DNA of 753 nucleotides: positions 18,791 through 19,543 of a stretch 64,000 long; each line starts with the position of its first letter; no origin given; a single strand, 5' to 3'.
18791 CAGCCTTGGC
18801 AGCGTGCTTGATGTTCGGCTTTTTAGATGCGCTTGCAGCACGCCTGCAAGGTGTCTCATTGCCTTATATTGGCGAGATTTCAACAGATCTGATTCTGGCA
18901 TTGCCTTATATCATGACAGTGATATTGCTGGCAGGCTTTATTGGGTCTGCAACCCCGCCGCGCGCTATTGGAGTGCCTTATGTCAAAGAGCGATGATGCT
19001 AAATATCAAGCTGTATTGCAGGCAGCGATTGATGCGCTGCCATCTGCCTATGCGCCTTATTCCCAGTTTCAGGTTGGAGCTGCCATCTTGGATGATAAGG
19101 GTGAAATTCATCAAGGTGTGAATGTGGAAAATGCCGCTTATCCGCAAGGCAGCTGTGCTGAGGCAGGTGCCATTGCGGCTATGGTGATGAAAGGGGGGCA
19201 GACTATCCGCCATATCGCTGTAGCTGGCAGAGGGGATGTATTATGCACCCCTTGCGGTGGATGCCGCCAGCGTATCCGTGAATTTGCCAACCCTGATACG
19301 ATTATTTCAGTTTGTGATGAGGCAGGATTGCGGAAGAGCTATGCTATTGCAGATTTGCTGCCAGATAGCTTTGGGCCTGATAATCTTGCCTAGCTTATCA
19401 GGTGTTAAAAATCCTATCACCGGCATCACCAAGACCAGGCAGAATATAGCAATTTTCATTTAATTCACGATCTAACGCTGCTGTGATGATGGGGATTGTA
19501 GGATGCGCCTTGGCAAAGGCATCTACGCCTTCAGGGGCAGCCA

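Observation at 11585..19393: A 2OG/Fe(II) oxygenase embedded in a ribonucleoside uptake and hydrolysis operon: possible nucleoside-modifying hydroxylase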

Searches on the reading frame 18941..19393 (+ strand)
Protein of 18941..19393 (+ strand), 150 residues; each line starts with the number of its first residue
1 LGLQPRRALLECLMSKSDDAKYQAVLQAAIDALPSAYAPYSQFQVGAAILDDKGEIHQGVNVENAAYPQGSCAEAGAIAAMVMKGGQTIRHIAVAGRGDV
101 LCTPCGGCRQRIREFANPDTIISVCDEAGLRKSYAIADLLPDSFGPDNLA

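Call 3: search_protein_families(library=pfam, proteins=[window:18941-19393:+])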
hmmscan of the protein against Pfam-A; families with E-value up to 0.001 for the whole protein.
window:18941-19393:+ (150 aa): 2 families
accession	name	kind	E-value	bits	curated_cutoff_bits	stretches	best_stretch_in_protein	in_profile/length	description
PF00383.29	dCMP_cyt_deam_1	-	1.9e-17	63.4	25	1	21-121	3-99/102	Cytidine and deoxycytidylate deaminase zinc-binding region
PF08211.18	dCMP_cyt_deam_2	-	1.9e-12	48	25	1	19-93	38-111/130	Cytidine and deoxycytidylate deaminase zinc-binding region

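Call 4: search_protein_families(library=ncbifam, proteins=[window:18941-19393:+])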
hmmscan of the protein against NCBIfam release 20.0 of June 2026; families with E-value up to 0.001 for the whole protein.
window:18941-19393:+ (150 aa): 7 families
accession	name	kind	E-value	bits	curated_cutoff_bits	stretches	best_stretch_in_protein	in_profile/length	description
TIGR01354.1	cyt_deam_tetra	equivalog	5.1e-42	143.1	113.65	1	25-148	3-125/126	cytidine deaminase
NF004064.0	PRK05578.1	equivalog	2.2e-40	137.7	74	1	19-149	3-128/130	cytidine deaminase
NF009076.0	PRK12411.1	equivalog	6e-26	91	216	1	23-148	4-129/132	cytidine deaminase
TIGR01355.1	cyt_deam_dimer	equivalog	1.5e-17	63.8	275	1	30-149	30-145/283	cytidine deaminase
NF006537.0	PRK09027.1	equivalog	1.8e-16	60.4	153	2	20-87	187-254/295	cytidine deaminase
NF005314.0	PRK06848.1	equivalog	1.9e-11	44.2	131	1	23-144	8-134/139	cytidine deaminase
NF006155.0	PRK08298.1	equivalog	3.9e-06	26.9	129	1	23-126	5-109/136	cytidine deaminase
